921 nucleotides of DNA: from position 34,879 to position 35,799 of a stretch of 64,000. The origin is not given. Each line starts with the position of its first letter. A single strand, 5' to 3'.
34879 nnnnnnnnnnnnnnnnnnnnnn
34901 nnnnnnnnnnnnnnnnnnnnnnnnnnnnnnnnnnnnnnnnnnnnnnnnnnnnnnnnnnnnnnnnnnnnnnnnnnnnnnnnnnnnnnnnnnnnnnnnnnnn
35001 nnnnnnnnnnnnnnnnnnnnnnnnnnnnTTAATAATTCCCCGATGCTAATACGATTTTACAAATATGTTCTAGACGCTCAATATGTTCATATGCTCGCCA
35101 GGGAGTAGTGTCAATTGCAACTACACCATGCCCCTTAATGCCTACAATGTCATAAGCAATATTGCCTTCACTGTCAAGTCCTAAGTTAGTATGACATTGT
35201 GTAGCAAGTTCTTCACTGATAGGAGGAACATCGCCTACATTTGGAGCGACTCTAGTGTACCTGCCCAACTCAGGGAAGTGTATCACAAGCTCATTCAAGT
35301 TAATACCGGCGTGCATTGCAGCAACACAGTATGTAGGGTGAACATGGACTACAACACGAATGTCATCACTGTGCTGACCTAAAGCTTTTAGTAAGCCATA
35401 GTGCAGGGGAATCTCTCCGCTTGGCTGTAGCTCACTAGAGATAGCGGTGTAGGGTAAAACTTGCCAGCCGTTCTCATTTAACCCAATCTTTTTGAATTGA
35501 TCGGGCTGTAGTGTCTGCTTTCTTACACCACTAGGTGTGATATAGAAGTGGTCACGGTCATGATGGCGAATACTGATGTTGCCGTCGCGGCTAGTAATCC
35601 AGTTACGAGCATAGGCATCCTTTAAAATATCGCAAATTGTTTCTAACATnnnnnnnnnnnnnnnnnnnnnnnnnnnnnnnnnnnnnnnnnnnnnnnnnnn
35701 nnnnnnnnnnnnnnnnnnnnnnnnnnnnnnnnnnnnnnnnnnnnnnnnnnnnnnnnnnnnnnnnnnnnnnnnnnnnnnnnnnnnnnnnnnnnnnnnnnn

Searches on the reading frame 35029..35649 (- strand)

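Call 13: search_protein_families(library=phrogs, proteins=[window:35029-35649:-], max_evalue=0.00001)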
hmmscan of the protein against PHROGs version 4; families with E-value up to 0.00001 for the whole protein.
window:35029-35649:- (206 aa): 1 family
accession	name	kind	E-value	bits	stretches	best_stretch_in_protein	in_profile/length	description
phrog_13212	-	unknown function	1.9e-10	41.7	1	8-204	8-186/210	-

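Call 45: search_protein_families(library=pfam, proteins=[window:35029-35649:-], max_evalue=0.0001)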
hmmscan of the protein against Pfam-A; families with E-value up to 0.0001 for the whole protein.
window:35029-35649:- (206 aa): 1 family
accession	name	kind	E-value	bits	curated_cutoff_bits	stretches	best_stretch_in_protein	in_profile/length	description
PF00596.27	Aldolase_II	-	1.6e-29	103.5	22.2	1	4-200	2-182/183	Class II Aldolase and Adducin N-terminal domain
